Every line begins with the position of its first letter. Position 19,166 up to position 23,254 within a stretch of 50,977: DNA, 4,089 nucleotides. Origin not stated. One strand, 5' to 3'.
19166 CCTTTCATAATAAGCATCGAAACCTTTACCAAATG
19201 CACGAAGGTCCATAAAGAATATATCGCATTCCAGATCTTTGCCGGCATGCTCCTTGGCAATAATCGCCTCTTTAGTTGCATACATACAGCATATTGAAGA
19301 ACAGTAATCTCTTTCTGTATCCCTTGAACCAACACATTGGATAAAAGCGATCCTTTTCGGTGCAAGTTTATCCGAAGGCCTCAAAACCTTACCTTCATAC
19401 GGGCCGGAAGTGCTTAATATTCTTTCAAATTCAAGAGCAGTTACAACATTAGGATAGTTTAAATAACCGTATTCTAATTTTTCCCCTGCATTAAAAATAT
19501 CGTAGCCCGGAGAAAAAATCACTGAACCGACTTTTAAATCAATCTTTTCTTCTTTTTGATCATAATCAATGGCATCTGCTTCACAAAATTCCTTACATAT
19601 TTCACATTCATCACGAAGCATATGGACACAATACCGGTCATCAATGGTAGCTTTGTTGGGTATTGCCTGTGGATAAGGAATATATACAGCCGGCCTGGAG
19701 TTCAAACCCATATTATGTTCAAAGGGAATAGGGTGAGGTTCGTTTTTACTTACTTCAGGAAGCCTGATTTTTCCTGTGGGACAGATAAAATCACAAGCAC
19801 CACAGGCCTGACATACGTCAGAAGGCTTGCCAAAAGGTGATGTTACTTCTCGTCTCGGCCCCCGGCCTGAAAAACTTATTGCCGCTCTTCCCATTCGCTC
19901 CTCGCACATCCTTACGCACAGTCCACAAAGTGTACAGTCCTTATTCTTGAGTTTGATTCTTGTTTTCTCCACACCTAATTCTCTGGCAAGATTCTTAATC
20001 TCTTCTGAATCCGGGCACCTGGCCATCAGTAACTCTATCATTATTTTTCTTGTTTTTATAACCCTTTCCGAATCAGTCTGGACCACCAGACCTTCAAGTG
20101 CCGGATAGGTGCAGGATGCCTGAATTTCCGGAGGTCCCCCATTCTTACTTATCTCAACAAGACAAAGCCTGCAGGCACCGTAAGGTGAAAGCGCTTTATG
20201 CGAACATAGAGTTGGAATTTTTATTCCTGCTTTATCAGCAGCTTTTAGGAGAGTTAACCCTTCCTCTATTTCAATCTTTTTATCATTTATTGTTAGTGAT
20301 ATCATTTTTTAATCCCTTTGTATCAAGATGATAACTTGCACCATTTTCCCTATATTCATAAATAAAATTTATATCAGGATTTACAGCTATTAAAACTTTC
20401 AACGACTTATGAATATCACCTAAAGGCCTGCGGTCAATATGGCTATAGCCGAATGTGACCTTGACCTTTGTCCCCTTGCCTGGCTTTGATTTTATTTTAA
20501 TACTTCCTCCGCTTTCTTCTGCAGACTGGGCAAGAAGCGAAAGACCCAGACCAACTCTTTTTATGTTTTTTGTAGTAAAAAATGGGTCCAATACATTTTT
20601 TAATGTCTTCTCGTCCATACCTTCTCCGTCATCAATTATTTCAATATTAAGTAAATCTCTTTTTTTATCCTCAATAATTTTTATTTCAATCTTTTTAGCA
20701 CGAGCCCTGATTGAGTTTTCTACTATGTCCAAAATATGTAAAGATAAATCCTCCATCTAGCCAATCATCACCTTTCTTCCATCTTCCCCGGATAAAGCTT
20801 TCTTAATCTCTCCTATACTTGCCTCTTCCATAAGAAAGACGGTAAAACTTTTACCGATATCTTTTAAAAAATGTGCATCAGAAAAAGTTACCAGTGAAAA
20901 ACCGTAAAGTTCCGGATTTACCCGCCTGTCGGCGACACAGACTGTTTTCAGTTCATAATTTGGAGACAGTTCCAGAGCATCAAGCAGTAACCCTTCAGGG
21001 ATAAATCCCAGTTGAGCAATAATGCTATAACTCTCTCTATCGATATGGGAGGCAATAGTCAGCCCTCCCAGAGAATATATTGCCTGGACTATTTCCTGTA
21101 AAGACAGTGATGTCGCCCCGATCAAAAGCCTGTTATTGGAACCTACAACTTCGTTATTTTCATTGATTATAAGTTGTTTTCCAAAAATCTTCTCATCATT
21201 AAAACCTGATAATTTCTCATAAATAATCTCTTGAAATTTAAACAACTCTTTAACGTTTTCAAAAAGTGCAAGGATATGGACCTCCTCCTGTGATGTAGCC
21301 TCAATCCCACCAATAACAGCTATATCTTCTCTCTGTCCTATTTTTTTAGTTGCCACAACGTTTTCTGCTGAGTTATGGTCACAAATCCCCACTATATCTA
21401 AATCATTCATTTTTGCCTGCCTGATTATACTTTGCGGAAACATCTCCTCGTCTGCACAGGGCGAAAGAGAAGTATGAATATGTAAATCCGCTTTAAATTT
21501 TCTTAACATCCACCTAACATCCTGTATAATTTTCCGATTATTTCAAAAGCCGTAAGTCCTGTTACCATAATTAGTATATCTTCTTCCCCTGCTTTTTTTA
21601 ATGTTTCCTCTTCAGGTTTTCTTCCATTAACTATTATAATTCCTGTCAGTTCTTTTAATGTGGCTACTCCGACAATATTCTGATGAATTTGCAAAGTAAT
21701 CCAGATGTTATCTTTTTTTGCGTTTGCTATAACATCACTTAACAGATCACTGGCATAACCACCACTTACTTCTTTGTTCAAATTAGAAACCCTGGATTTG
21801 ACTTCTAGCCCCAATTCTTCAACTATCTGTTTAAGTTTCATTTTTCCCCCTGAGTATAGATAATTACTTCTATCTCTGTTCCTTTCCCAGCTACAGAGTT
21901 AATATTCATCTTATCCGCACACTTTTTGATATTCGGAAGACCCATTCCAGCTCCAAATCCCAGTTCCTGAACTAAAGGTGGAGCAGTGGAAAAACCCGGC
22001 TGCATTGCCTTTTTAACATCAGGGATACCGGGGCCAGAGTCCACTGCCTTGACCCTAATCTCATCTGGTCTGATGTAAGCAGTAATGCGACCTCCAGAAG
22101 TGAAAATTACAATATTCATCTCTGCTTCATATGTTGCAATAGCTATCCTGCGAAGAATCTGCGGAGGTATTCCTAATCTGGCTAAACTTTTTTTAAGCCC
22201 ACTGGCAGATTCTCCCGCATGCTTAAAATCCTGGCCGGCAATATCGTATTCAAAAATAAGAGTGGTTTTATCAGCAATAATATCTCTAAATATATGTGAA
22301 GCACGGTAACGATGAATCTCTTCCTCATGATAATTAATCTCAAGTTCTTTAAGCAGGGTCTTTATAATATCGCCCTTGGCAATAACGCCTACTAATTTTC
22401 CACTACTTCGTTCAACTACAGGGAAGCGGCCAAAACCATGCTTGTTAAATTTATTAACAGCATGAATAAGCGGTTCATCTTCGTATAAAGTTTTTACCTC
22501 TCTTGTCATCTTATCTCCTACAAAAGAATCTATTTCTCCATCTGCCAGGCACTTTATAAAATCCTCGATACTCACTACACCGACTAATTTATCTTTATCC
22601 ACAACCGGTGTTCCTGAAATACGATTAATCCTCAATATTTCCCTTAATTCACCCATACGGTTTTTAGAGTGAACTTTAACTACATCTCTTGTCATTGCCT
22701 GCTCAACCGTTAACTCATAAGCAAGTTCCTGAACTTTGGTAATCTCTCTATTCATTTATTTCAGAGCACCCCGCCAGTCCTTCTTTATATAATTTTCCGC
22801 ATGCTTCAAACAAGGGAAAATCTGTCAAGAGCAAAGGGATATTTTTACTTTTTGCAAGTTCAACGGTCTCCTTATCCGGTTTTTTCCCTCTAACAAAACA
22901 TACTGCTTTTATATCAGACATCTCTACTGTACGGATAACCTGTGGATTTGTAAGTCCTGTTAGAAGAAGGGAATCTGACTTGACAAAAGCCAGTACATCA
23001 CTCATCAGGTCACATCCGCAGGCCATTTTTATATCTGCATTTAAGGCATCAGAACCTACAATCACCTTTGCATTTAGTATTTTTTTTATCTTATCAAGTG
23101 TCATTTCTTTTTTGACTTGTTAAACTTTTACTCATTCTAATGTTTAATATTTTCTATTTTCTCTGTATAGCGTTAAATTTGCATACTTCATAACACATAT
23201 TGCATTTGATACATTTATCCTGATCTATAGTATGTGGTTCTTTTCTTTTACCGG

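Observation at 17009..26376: HdrA split inside its inserted ferredoxin domain, with the halves fused to NuoE-like and HydA/NuoG-N-terminal-like modules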

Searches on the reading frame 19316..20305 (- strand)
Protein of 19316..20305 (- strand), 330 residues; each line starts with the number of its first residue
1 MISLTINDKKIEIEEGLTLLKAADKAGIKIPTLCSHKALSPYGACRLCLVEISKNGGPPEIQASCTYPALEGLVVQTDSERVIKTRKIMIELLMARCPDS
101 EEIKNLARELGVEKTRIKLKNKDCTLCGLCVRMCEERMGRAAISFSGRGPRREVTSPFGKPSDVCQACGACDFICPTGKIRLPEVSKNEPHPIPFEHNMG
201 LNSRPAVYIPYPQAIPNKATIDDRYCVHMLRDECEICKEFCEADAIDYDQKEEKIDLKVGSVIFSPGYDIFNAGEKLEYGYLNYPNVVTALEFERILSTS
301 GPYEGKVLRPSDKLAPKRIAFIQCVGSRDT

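Call 55: find_homologous_proteins(query=window:19316-20305:-)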
Query window:19316-20305:- (330 aa): 6034 proteins with E <= 0.001 among 7516 candidates; the best 120 are listed.
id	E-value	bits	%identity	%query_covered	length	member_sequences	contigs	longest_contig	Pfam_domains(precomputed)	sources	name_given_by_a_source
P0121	2.4e-190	650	84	100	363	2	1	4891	PF13510.12,PF12838.13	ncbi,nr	ncbi:MAG: 2Fe-2S iron-sulfur cluster binding domain-containing protein, partial [Actinobacteria bact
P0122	6.7e-164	563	88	85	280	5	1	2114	PF13510.12,PF00111.33,PF12838.13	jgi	jgi:heterodisulfide reductase subunit A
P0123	3.7e-155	534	69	100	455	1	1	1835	PF13510.12,PF13484.12,PF12838.13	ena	-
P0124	4.6e-151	521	86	80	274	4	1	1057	PF13510.12,PF13484.12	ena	-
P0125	3.1e-142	492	66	100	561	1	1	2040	PF14697.12,PF13510.12,PF12838.13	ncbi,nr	ncbi:MAG: 2Fe-2S iron-sulfur cluster-binding protein, partial [Candidatus Aminicenantes bacterium]|n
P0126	4.9e-142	491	67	100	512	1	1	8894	PF13510.12,PF12838.13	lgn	-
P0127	5.2e-141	488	65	100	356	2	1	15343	PF14697.12,PF13510.12,PF00111.33,PF12838.13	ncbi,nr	ncbi:(2Fe-2S)-binding protein, partial [candidate division WOR-3 bacterium]|nr:(2Fe-2S)-binding prot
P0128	6.1e-141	488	66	100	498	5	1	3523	PF13510.12,PF12838.13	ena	-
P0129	5.7e-139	481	65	99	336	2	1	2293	PF13510.12,PF00111.33,PF13237.12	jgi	jgi:heterodisulfide reductase subunit A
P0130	1.6e-134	467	62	100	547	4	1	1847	PF14697.12,PF13510.12,PF07992.21,PF12838.13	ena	-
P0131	1.7e-134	466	62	100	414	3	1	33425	PF13510.12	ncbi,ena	-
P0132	6.6e-134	465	62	100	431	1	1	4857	PF14697.12,PF13510.12,PF00111.33,PF12837.13,PF13484.12,PF12838.13,PF13187.12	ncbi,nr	ncbi:TPA: heterodisulfide reductase, partial [bacterium]|nr:heterodisulfide reductase [bacterium]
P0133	5.3e-132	458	60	100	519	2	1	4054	PF14697.12,PF13510.12,PF07992.21,PF12838.13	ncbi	ncbi:MAG: 2Fe-2S iron-sulfur cluster-binding protein, partial [Candidatus Aerophobetes bacterium]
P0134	2.5e-131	456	61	100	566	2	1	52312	PF13510.12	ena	-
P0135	2.8e-131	456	61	100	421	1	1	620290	PF14697.12,PF13510.12,PF00111.33,PF12838.13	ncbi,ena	-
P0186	2.4e-108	380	51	100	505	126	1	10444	PF14697.12,PF13510.12,PF00111.33,PF12837.13,PF00037.33,PF13484.12,PF12838.13,PF13237.12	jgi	-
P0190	1.5e-107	378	50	100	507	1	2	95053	PF14697.12,PF13510.12,PF07992.21,PF12837.13,PF00037.33,PF12838.13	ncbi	ncbi:2Fe-2S iron-sulfur cluster-binding protein [Chloroflexota bacterium]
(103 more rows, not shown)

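Call 56: find_encoding_contigs(protein=P0190, flank=9000, max_places=2)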
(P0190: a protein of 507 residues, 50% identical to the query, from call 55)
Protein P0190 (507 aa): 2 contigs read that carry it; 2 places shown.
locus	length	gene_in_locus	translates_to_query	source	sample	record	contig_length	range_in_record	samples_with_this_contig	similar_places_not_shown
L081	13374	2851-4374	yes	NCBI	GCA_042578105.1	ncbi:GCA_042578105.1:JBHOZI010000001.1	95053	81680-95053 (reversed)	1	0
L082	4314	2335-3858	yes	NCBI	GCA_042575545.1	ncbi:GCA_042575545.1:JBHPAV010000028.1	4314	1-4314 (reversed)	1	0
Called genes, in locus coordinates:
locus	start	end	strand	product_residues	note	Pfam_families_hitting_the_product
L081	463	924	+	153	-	PF01257:2Fe-2S_thioredx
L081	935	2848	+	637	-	PF01257:2Fe-2S_thioredx (weak), PF01512:Complex1_51K, PF10531:SLBB, PF10589:NADH_4Fe-4S, PF00037:Fer4 (weak), PF12838:Fer4_7 (weak), PF13237:Fer4_10, PF14697:Fer4_21, +3 more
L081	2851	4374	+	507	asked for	PF13510:Fer2_4, PF12837:Fer4_6 (faint), PF12838:Fer4_7, PF14697:Fer4_21, PF00037:Fer4 (weak), PF07992:Pyr_redox_2 (faint)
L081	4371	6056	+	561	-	PF00890:FAD_binding_2, PF01266:DAO (weak), PF07992:Pyr_redox_2, PF12831:FAD_oxidored, PF13450:NAD_binding_8, PF00037:Fer4 (weak), PF12838:Fer4_7, PF14697:Fer4_21, +5 more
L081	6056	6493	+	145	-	PF02662:FlpD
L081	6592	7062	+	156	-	PF13187:Fer4_9 (faint), PF13237:Fer4_10 (weak), PF13183:Fer4_8, PF12838:Fer4_7, PF13484:Fer4_16, PF13534:Fer4_17 (weak)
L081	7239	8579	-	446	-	PF13458:Peripla_BP_6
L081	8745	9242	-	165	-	PF14697:Fer4_21 (faint), PF13237:Fer4_10 (weak), PF13247:Fer4_11, PF12838:Fer4_7, PF25160:LdpA_Fe-S-bd (weak), PF12797:Fer4_2 (weak), PF00037:Fer4 (weak), PF12837:Fer4_6 (weak), +2 more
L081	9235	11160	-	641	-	PF02730:AFOR_N, PF01314:AFOR_C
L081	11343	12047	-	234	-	PF00005:ABC_tran, PF13304:AAA_21 (faint)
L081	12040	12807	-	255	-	PF00005:ABC_tran, PF13304:AAA_21 (faint), PF12399:BCA_ABC_TP_C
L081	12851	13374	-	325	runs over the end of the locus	PF02653:BPD_transp_2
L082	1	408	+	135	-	PF01257:2Fe-2S_thioredx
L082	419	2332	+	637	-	PF01257:2Fe-2S_thioredx (weak), PF01512:Complex1_51K, PF10531:SLBB, PF10589:NADH_4Fe-4S, PF00037:Fer4 (weak), PF12838:Fer4_7 (weak), PF13237:Fer4_10, PF14697:Fer4_21, +3 more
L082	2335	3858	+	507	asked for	PF13510:Fer2_4, PF12837:Fer4_6 (faint), PF12838:Fer4_7, PF14697:Fer4_21, PF00037:Fer4 (weak), PF07992:Pyr_redox_2 (faint)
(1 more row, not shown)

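Call 92: find_encoding_contigs(protein=P0186, flank=7000, max_places=2)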
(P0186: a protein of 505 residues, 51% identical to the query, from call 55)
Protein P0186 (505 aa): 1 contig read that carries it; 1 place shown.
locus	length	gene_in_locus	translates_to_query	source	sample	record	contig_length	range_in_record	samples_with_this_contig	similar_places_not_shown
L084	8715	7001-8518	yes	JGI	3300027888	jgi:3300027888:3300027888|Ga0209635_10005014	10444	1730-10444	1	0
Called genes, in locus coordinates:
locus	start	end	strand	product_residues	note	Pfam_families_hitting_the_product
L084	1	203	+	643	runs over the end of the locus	?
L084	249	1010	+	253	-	PF02662:FlpD, PF01022:HTH_5, PF09339:HTH_IclR (weak), PF12802:MarR_2 (faint)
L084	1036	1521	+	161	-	PF01257:2Fe-2S_thioredx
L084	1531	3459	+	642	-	PF01257:2Fe-2S_thioredx, PF01512:Complex1_51K, PF10531:SLBB, PF22461:SLBB_2 (weak), PF10589:NADH_4Fe-4S, PF12838:Fer4_7, PF13237:Fer4_10, PF14697:Fer4_21, +5 more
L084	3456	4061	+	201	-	PF00111:Fer2, PF13510:Fer2_4, PF14697:Fer4_21 (faint), PF00037:Fer4 (faint), PF13237:Fer4_10 (faint), PF12838:Fer4_7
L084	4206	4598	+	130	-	PF00070:Pyr_redox (faint), PF00890:FAD_binding_2 (weak), PF01134:GIDA (weak), PF01266:DAO (weak), PF07992:Pyr_redox_2 (weak), PF12831:FAD_oxidored, PF13450:NAD_binding_8 (weak), PF00037:Fer4 (weak), +1 more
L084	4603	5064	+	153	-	PF01257:2Fe-2S_thioredx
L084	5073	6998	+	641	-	PF01257:2Fe-2S_thioredx (weak), PF01512:Complex1_51K, PF10531:SLBB (weak), PF22461:SLBB_2 (weak), PF10589:NADH_4Fe-4S, PF00037:Fer4 (weak), PF12838:Fer4_7 (weak), PF14697:Fer4_21, +3 more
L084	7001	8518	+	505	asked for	PF00111:Fer2, PF13510:Fer2_4, PF12837:Fer4_6 (faint), PF13237:Fer4_10 (faint), PF13484:Fer4_16 (faint), PF12838:Fer4_7, PF14697:Fer4_21, PF00037:Fer4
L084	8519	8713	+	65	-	?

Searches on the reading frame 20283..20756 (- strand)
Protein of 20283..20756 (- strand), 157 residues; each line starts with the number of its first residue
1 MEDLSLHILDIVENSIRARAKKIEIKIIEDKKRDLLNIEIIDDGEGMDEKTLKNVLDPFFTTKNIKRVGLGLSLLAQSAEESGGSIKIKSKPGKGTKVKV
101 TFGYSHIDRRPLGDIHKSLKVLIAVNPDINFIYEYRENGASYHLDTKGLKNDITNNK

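Call 4: search_protein_families(library=pfam, proteins=[window:20283-20756:-], max_evalue=0.01)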
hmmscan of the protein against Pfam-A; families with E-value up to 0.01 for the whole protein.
window:20283-20756:- (157 aa): 3 families
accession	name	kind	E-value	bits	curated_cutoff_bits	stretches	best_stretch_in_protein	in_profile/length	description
PF02518.31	HATPase_c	-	2.9e-18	66.8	26.4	1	7-102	9-107/111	Histidine kinase-, DNA gyrase B-, and HSP90-like ATPase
PF13589.12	HATPase_c_3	-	1.1e-10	42.1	25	1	8-65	7-63/137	Histidine kinase-, DNA gyrase B-, and HSP90-like ATPase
PF14501.12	HATPase_c_5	-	0.001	19.4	22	1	3-91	5-91/102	GHKL domain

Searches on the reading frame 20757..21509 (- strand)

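Call 4: search_protein_families(library=pfam, proteins=[window:20757-21509:-], max_evalue=0.01)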
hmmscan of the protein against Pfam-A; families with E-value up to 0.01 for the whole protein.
window:20757-21509:- (250 aa): 2 families
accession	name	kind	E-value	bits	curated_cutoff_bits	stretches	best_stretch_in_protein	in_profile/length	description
PF02811.25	PHP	-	7.7e-07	30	26.4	1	8-91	1-87/164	PHP domain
PF13263.12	PHP_C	-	0.00075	19.4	21.3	1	210-239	22-51/56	PHP-associated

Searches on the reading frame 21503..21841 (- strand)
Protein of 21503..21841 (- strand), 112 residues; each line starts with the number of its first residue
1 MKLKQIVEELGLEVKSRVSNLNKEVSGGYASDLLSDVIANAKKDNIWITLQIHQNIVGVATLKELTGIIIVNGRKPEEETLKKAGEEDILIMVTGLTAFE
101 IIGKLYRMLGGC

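Call 4: search_protein_families(library=pfam, proteins=[window:21503-21841:-], max_evalue=0.01)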
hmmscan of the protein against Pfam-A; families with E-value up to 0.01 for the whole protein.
window:21503-21841:- (112 aa): 1 family
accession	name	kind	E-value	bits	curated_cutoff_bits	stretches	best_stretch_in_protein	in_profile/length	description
PF22563.2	iREC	-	0.0067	16.8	27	0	19-62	23-66/115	Inactive Receiver domain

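Call 79: search_protein_families(library=pfam, proteins=[window:21503-21841:-], max_evalue=1)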
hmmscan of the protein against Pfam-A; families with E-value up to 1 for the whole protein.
window:21503-21841:- (112 aa): 3 families
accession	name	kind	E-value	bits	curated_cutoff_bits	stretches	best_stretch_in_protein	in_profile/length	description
PF22563.2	iREC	-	0.0067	16.8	27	1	19-62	23-66/115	Inactive Receiver domain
PF02603.21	Hpr_kinase_N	-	0.011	16.2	24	1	64-109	80-125/125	HPr Serine kinase N terminus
PF07085.17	DRTGG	-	0.016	15.4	25.2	1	44-107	41-104/105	DRTGG domain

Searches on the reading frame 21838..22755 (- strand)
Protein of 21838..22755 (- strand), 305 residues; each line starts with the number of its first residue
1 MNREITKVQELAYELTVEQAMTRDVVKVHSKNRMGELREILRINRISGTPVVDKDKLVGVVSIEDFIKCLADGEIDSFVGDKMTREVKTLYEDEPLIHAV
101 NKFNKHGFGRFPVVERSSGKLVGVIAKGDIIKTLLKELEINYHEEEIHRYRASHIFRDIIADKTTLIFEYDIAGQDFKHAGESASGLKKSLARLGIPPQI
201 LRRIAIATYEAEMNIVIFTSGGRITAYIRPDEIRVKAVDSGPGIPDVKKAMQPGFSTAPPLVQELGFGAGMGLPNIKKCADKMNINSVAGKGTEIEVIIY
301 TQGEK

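Call 4: search_protein_families(library=pfam, proteins=[window:21838-22755:-], max_evalue=0.01)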
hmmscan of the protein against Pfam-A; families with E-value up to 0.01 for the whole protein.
window:21838-22755:- (305 aa): 3 families
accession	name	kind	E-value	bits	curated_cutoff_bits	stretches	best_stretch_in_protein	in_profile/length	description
PF00571.33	CBS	-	2.5e-25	89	24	2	79-135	1-56/57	CBS domain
PF13581.12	HATPase_c_2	-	7.7e-08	32.8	27.4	1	182-298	10-126/127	Histidine kinase-like ATPase domain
PF02518.31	HATPase_c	-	3.8e-07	31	26.4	1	209-298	11-106/111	Histidine kinase-, DNA gyrase B-, and HSP90-like ATPase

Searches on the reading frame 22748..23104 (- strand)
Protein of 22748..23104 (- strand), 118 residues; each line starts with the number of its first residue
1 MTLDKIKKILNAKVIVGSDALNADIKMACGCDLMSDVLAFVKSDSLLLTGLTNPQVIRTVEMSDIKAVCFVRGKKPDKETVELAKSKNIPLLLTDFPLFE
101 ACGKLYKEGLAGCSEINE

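Call 4: search_protein_families(library=pfam, proteins=[window:22748-23104:-], max_evalue=0.01)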
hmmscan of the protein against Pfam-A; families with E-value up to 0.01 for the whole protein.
window:22748-23104:- (118 aa): 3 families
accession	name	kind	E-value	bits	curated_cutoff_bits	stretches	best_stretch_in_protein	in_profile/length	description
PF07085.17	DRTGG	-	6.6e-07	29.6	25.2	1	6-97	2-94/105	DRTGG domain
PF07905.16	PucR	-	0.00039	21.1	33.5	1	10-94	8-101/118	Purine catabolism regulatory protein-like family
PF02603.21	Hpr_kinase_N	-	0.0024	18.3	24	1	56-96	72-112/125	HPr Serine kinase N terminus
